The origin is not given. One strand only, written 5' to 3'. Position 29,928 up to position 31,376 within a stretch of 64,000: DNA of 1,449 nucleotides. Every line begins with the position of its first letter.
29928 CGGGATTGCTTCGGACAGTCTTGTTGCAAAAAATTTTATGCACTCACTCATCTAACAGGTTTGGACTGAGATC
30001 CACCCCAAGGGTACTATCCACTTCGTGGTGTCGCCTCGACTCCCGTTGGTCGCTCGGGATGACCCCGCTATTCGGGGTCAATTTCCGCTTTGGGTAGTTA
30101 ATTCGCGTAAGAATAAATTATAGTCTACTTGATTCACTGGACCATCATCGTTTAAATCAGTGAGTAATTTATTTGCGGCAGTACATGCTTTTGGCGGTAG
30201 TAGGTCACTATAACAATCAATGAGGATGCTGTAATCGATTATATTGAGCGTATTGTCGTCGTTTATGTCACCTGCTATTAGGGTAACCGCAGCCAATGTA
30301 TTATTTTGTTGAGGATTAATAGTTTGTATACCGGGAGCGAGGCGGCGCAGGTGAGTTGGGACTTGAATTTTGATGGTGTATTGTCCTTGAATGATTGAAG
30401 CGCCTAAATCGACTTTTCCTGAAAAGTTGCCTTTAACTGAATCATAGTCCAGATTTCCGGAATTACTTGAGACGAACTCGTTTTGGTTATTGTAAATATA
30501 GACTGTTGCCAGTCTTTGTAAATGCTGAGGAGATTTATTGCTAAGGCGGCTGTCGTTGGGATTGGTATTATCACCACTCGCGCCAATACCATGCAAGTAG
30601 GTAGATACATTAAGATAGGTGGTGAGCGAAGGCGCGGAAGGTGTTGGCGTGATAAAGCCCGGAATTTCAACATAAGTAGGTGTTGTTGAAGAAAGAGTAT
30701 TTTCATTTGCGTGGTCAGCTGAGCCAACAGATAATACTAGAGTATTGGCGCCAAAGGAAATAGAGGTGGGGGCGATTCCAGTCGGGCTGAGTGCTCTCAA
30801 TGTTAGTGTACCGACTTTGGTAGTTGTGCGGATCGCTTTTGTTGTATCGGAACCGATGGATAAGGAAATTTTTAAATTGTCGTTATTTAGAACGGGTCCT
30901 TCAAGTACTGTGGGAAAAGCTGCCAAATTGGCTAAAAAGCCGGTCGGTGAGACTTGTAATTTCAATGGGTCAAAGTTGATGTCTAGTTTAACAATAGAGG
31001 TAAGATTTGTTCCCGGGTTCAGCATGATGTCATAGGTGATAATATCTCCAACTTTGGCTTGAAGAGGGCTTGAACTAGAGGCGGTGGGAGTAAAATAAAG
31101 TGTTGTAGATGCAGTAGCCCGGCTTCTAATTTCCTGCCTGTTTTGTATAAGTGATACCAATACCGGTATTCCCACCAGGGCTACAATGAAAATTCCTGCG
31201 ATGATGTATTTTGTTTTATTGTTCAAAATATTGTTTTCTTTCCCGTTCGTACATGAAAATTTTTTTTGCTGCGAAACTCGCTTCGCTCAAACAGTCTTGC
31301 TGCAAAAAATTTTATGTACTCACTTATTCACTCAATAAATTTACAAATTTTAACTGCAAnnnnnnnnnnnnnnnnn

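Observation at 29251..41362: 12-kb tandem array of paralogous cell-surface proteins (cohesin/dockerin-like, vWA, Cna-B, beta-helix, PA14)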

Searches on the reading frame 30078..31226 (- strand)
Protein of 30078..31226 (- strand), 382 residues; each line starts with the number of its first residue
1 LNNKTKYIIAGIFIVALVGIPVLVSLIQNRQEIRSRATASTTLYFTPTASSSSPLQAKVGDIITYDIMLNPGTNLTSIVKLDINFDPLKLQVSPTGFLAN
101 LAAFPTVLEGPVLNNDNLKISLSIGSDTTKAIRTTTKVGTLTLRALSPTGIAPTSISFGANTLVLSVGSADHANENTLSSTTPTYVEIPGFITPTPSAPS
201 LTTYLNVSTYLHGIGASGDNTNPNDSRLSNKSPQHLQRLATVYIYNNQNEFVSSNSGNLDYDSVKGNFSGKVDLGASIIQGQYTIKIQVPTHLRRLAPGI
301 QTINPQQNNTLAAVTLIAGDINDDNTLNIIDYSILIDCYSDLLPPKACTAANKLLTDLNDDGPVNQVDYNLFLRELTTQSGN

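Call 3: search_protein_families(library=pfam, proteins=[window:30078-31226:-], max_evalue=0.1)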
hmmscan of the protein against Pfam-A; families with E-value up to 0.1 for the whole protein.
window:30078-31226:- (382 aa): 1 family
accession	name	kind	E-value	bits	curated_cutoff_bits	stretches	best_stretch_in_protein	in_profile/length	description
PF00404.24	Dockerin_1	-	1.3e-06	28.9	22.9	1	318-374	1-54/57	Dockerin type I domain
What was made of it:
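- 30078..31226 (-): g2 = P4: leader (aa 1-37), cohesin (aa 39-192; nt 30651-31112), X module (aa 200-316; nt 30279-30629), dockerin (aa 317-382; nt 30081-30278). Pfam Dockerin_1 is above cutoff (call 3).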

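Call 4: search_protein_families(library=ncbifam, proteins=[window:30078-31226:-], max_evalue=0.1)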
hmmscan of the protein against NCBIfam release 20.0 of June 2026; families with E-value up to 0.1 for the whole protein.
window:30078-31226:- (382 aa): 0 families

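Call 11: find_homologous_proteins(query=window:30078-31226:-, max_evalue=0.00001)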
Query window:30078-31226:- (382 aa): 358 proteins with E <= 0.00001 among 6207 candidates; the best 120 are listed.
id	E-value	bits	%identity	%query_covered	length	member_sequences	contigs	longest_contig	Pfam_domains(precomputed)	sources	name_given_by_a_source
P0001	2.6e-177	607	74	100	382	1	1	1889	PF00404.25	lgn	-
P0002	3.7e-170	584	70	100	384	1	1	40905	PF00404.25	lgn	-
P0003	7.2e-160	550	65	100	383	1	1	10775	PF00404.25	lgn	-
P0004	1.1e-153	530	65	100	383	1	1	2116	PF00404.25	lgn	-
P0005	1.3e-150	520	64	100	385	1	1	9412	-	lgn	-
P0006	2.7e-147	509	63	100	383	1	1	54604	-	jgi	jgi:hypothetical protein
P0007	1.4e-143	496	62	100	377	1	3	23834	-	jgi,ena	jgi:hypothetical protein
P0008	8.1e-142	491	59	99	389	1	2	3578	PF00404.25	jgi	-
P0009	1.0e-140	487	58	99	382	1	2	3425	PF00404.25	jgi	jgi:hypothetical protein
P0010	1.8e-138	480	61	100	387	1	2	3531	PF00404.25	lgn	-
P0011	2.0e-138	479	57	100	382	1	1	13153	-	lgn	-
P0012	3.2e-138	479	59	99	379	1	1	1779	PF00404.25,PF00963.25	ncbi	-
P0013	7.5e-137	474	59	99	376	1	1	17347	PF00404.25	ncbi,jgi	jgi:hypothetical protein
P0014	2.2e-122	427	58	46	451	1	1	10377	PF00404.25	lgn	-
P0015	2.0e-121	424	47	100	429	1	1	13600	PF00404.25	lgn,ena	-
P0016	4.9e-120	419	50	99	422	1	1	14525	PF00404.25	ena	-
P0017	9.2e-119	415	57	53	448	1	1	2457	PF00404.25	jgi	jgi:hypothetical protein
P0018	1.2e-118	414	49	96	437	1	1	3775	PF00404.25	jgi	jgi:Dockerin type I domain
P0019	4.5e-117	409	50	95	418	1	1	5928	PF00404.25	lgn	-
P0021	1.2e-115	405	50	95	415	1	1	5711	PF00404.25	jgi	jgi:hypothetical protein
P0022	3.3e-115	403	50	100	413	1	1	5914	PF00404.25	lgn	-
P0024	2.4e-114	400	57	82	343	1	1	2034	PF00404.25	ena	-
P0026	2.0e-113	397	55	48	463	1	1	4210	PF00404.25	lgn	-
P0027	2.6e-113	397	52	95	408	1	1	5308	PF00404.25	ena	-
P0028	3.5e-113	396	47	99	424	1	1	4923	PF00404.25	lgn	-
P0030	1.4e-112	394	47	99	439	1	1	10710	PF00404.25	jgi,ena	-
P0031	1.6e-112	394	54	47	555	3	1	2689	PF00404.25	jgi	jgi:hypothetical protein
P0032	1.8e-112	394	42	99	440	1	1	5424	PF00404.25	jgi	jgi:hypothetical protein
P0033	2.2e-112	394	44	100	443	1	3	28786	PF00404.25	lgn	-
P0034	3.4e-112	393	57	47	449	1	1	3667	PF00404.25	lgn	-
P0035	1.0e-111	392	47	99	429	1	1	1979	PF00404.25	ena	-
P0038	1.1e-110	388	45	100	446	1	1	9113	PF00404.25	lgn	-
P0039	1.6e-110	388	46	100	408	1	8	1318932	-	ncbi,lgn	-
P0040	5.0e-110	386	46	94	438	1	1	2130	PF00404.25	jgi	jgi:hypothetical protein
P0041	1.1e-109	385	48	98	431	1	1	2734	PF00404.25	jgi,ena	-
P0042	1.1e-109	385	45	100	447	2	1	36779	PF00404.25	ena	-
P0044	1.9e-109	384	46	93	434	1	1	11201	PF00404.25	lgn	-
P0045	2.6e-109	384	47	100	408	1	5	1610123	PF00404.25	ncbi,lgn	-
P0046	7.8e-109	382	46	100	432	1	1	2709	PF00404.25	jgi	jgi:hypothetical protein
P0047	1.5e-108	381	58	47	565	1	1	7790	PF00404.25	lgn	-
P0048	7.1e-108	379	46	99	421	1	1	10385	PF00404.25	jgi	jgi:hypothetical protein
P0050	1.3e-107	378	47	100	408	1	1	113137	PF00404.25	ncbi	-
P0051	2.0e-107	378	45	93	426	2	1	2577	PF00404.25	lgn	-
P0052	4.6e-107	376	48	95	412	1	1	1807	PF00404.25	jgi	jgi:hypothetical protein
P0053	7.6e-107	376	55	46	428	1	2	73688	PF00404.25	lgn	-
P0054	9.3e-107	375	55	47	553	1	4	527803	PF00404.25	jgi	jgi:hypothetical protein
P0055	1.0e-106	375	48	95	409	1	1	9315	PF00404.25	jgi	jgi:hypothetical protein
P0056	1.4e-106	375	45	99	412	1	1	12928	PF00404.25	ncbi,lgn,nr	ncbi:MAG TPA: dockerin type I domain-containing protein [Xanthomonadales bacterium]|nr:dockerin type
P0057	6.1e-106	373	54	47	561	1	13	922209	PF00404.25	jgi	jgi:hypothetical protein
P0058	6.8e-106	372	45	93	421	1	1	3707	PF00404.25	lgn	-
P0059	9.2e-106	372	44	93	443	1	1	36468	PF00404.25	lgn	-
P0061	1.6e-105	371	54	47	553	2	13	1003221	PF00404.25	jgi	jgi:hypothetical protein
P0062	3.5e-105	370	45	99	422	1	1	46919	PF00404.25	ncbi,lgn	-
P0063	5.2e-105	370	55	48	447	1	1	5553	PF00404.25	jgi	jgi:hypothetical protein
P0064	6.1e-105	369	45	99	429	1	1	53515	PF00404.25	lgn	-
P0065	8.0e-105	369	46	99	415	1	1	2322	PF00404.25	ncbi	-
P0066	8.6e-105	369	54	47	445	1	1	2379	PF00404.25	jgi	jgi:hypothetical protein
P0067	1.5e-104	368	47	95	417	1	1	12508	PF00404.25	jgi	-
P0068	2.5e-104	367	52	50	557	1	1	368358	PF00404.25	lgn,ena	-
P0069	1.7e-103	365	43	99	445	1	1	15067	PF00404.25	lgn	-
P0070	4.0e-103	363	54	47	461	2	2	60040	PF00404.25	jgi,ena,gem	-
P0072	9.4e-103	362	51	47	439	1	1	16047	PF00404.25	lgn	-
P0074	1.0e-102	362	47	100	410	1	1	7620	PF00404.25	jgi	jgi:hypothetical protein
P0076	4.1e-102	360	49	93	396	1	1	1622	PF00404.25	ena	-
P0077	5.1e-102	360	45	100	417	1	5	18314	PF00404.25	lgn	-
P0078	4.1e-101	357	43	99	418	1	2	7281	PF00404.25,PF00963.25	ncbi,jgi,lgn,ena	-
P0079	5.7e-101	356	44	100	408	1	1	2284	PF00404.25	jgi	jgi:hypothetical protein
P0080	8.2e-101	356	46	100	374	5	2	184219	PF00404.25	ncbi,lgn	-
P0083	5.5e-100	353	44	99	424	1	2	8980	PF00404.25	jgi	jgi:hypothetical protein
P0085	1.7e-99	351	48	100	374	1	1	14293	PF00404.25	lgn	-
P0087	3.8e-99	350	47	98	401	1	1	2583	PF00404.25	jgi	jgi:hypothetical protein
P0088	5.2e-99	350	53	46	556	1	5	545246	PF00404.25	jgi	jgi:hypothetical protein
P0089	5.5e-99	350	43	99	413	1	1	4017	PF00404.25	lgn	-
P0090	2.0e-98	348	45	99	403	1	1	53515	PF00404.25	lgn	-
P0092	4.5e-98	347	46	99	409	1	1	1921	PF00404.25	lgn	-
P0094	6.0e-97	343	44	96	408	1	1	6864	PF00404.25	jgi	jgi:hypothetical protein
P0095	8.1e-97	343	45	100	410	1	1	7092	PF00404.25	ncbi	-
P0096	8.9e-97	343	52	47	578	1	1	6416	PF00404.25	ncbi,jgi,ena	-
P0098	1.8e-96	342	48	99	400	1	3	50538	PF00963.25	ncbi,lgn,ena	ncbi:MAG: cohesin domain-containing protein [Patescibacteria group bacterium]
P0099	1.9e-95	338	43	100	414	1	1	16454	PF00404.25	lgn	-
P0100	2.2e-94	335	49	47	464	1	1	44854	PF00404.25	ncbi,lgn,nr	ncbi:MAG TPA: dockerin type I domain-containing protein [Candidatus Limnocylindrales bacterium]|nr:d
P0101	6.2e-94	333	45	95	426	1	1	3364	PF00404.25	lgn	-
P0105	2.3e-92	328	49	47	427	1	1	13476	PF00404.25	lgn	-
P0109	5.5e-91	323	44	95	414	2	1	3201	PF00404.25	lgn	-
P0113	4.3e-89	317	44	99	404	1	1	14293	PF00963.25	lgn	-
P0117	1.5e-88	315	42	98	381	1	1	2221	PF00963.25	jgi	jgi:hypothetical protein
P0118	1.8e-88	315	42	99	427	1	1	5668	PF00404.25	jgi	jgi:hypothetical protein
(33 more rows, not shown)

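Call 13: find_encoding_contigs(protein=P0002, flank=10000, max_places=2)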
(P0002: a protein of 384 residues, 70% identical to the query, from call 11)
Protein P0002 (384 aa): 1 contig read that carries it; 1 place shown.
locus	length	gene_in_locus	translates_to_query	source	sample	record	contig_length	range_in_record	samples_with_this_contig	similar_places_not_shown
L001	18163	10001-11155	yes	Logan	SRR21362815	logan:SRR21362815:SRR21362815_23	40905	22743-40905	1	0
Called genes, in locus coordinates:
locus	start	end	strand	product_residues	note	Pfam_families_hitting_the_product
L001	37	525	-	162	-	PF00186:DHFR_1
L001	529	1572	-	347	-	PF00303:Thymidylat_synt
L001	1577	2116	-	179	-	PF06559:DCD_N (weak), PF22769:DCD, PF00692:dUTPase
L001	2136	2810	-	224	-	PF01712:dNK, PF02223:Thymidylate_kin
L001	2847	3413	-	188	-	PF06559:DCD_N (weak), PF22769:DCD, PF00692:dUTPase (weak)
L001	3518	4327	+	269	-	-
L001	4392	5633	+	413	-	-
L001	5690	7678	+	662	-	PF00092:VWA, PF13519:VWA_2, PF17210:SdrD_B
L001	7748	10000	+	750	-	PF00092:VWA, PF13519:VWA_2, PF17210:SdrD_B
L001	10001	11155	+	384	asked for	PF00404:Dockerin_1 (weak)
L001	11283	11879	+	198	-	PF00963:Cohesin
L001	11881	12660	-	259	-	-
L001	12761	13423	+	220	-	PF17210:SdrD_B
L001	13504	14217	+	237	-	-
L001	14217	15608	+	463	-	PF00041:fn3 (faint)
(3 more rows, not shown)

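Call 15: find_encoding_contigs(protein=P0039, flank=10000, max_places=2)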
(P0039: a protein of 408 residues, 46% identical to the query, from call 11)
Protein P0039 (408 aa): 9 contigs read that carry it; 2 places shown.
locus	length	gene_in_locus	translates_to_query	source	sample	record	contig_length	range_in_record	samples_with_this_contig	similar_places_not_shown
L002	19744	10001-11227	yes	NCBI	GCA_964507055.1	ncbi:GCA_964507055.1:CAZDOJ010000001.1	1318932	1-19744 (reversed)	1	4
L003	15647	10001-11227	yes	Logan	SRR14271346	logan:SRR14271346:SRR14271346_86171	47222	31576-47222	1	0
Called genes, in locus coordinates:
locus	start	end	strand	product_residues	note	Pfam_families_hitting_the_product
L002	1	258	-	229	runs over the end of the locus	PF02223:Thymidylate_kin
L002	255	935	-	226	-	PF01712:dNK, PF02223:Thymidylate_kin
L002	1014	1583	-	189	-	PF06559:DCD_N (weak), PF22769:DCD, PF00692:dUTPase (weak)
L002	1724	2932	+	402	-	-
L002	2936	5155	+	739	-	PF00092:VWA, PF13519:VWA_2, PF13620:CarboxypepD_reg (weak), PF17210:SdrD_B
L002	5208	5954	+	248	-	PF13620:CarboxypepD_reg (faint), PF17210:SdrD_B (weak)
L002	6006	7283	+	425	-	PF17210:SdrD_B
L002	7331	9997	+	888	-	PF00092:VWA, PF13519:VWA_2, PF17210:SdrD_B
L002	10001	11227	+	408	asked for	-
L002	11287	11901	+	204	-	PF00963:Cohesin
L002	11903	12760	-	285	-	-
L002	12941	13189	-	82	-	-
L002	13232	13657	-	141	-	-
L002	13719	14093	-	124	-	PF13430:DUF4112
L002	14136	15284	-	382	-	PF00069:Pkinase, PF07714:PK_Tyr_Ser-Thr, PF03109:ABC1 (weak)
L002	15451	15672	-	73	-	-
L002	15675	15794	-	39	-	-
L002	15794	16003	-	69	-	-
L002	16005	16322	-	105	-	-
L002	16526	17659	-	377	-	PF04932:Wzy_C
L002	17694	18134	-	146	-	PF13620:CarboxypepD_reg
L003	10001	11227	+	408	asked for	-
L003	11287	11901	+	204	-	PF00963:Cohesin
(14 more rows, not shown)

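Call 16: find_encoding_contigs(protein=P0006, flank=10000, max_places=2)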
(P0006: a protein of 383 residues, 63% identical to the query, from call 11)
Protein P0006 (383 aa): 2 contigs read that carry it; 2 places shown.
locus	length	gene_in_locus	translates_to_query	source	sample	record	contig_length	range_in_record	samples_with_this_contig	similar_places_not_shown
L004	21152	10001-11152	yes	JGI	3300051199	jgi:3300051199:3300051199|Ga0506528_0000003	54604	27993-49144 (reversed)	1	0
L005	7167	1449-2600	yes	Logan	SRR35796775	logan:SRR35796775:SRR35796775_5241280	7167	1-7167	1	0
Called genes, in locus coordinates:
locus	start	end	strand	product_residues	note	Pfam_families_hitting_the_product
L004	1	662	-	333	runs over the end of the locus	PF00303:Thymidylat_synt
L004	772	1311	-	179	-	PF06559:DCD_N (weak), PF22769:DCD, PF00692:dUTPase (weak)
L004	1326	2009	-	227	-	PF01712:dNK, PF02223:Thymidylate_kin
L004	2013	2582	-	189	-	PF06559:DCD_N (weak), PF22769:DCD, PF00692:dUTPase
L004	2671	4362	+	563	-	PF13173:AAA_14 (faint), PF13191:AAA_16 (weak), PF20720:nSTAND3 (weak), PF00004:AAA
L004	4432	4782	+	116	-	-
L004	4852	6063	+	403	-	-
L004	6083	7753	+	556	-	PF00092:VWA, PF13519:VWA_2, PF17210:SdrD_B, PF17802:SpaA (weak)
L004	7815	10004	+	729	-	PF00092:VWA, PF13519:VWA_2, PF17210:SdrD_B, PF17802:SpaA (weak)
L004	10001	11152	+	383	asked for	-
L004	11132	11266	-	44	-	-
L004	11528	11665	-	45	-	-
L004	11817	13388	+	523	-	PF00155:Aminotran_1_2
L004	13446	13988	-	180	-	PF00903:Glyoxalase (weak)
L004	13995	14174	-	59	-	-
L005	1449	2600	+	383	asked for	-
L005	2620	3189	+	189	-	PF00963:Cohesin (weak)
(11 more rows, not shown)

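Call 17: find_related_loci(query=A1, collection=genome_contigs, flank=10000)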
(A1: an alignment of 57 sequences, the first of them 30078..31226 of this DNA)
Query A1 (382 aa) in genome_contigs; peptide patterns used: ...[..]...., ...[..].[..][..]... (x = any residue, [..] = any of these).
598 stretches matched a pattern (row limit reached: there are more); 116 encode a relative of the query (tblastn E <= 1e-3); the best 80 are kept; 76 distinct loci.
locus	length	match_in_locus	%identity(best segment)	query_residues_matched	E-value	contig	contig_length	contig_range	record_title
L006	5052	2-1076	63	23-382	5e-135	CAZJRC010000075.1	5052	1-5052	MAG TPA_asm: uncultured Gammaproteobacteria bacterium isolate binchicken_co251_951 genome assembly, contig: NODE_23922_l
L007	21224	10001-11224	47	1-382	3e-118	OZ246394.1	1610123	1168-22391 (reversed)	MAG: uncultured Gammaproteobacteria bacterium isolate SRP292972_co1_11 genome assembly, chromosome: 1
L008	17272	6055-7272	47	2-382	1e-114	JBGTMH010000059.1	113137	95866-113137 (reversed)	MAG: Patescibacteria group bacterium isolate JTS-RE358 k141_2910780, whole genome shotgun sequence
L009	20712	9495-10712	47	4-382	2e-111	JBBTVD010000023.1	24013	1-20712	MAG: Patescibacteria group bacterium isolate H14-bin010_1 H14_bin010_1_000000000023, whole genome shotgun sequence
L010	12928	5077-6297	45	4-381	9e-110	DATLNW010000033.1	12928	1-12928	MAG TPA_asm: Lysobacterales bacterium isolate SMAG_U13810 k141_5130122, whole genome shotgun sequence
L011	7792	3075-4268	46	6-382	3e-109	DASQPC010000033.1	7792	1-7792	MAG TPA_asm: Candidatus Methylomirabilota bacterium isolate SMAG_U10819 k141_2928667, whole genome shotgun sequence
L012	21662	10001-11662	46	1-381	3e-104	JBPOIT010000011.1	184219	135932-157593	MAG: Candidatus Levyibacteriota bacterium isolate MAG_784 c_000000578635, whole genome shotgun sequence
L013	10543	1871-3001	45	18-382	1e-94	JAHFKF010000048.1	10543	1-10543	MAG: Candidatus Levyibacteriota bacterium isolate nzgw403 NODE_4595_length_10544_cov_3.281109, whole genome shotgun sequ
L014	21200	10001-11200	44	4-382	2e-94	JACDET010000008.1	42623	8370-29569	MAG: Candidatus Levyibacteriota bacterium isolate MGR_bin367 SD2903_NODE_78_length_42623_cov_1.047157, whole genome shot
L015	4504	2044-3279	42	5-382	1e-92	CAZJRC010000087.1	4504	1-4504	MAG TPA_asm: uncultured Gammaproteobacteria bacterium isolate binchicken_co251_951 genome assembly, contig: NODE_27914_l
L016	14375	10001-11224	46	1-382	8e-120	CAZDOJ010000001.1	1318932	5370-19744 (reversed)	MAG TPA_asm: uncultured Gammaproteobacteria bacterium isolate SRP292972_co3_93 genome assembly, contig: NODE_1_length_13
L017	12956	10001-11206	42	1-382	1e-87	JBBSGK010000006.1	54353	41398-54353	MAG: Candidatus Levyibacteriota bacterium isolate LS2_sbin.37 LS2_sbin.37_K_383774_L_54353_cov_12.0007, whole genome sho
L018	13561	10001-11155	43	31-382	1e-94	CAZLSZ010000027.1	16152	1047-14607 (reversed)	MAG TPA_asm: uncultured Gammaproteobacteria bacterium isolate SRP170004_co1_21 genome assembly, contig: NODE_5636_length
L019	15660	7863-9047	43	1-382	3e-94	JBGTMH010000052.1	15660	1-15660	MAG: Patescibacteria group bacterium isolate JTS-RE358 k141_9147800, whole genome shotgun sequence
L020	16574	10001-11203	39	2-382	2e-80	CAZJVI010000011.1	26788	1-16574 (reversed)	MAG TPA_asm: uncultured Gammaproteobacteria bacterium isolate binchicken_co50_326 genome assembly, contig: NODE_1888_len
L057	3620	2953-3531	46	180-381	2e-42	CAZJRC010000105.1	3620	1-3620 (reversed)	MAG TPA_asm: uncultured Gammaproteobacteria bacterium isolate binchicken_co251_951 genome assembly, contig: NODE_37538_l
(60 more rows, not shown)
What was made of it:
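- Tried and rejected: The taxon is therefore inferred from relatives titled Candidatus Levybacteria/Levyibacteriota (call 17).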

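Call 22: predict_structure(alignment_id=A1)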
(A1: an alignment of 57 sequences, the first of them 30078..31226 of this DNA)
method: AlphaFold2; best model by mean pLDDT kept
length: 382 residues; sequences in the alignment: 57
mean_pLDDT: 85.0   pTM: 0.47
mean pLDDT of the five models: 85.0, 85.0, 83.0, 82.5, 81.7
residues with pLDDT >= 90: 204; 70-90: 121; 50-70: 30; < 50: 27
segments of 3 or more residues with pLDDT < 50: 28-38, 193-200, 218-221, 380-382
pLDDT, mean of each block of 10 residues (from residue 1): 77 85 59 46 96 93 97 92 96 92 94 91 90 96 94 94 84 76 94 49 90 61 54 86 94 94 86 90 95 92 93 89 90 93 87 90 88 74 31
secondary structure, 60 per line:
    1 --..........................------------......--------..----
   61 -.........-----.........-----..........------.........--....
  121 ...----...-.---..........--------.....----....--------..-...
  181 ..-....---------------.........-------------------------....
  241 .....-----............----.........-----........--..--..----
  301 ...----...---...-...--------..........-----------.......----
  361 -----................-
elements in order: H3-28 E41-46 E62-70 E76-84 E90-99 E106-114 E117-123 E136-145 E154-158 E163-166 E178-182 E184-187 E203-211 E237-245 E251-262 E267-275 E281-288 E301-303 E308-310 E314-316 E318-320 H329-338 H350-356 H366-381
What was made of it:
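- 30078..31226 (-): The AF2 model has pLDDT 85 (call 22).
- On Dockerin (Pfam PF00404; cellulosomal type): The AF2 model shows three helices at aa 329-381 (call 22).
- The g2 model has pTM 0.47, so no confident intramolecular cohesin-dockerin docking was seen (call 22). AF2 gave no confident interdomain packing (pTM 0.47, call 22).
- Tried and rejected: Only single chains native to the window can be folded, and the g2 model gave no confident interdomain packing (call 22).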
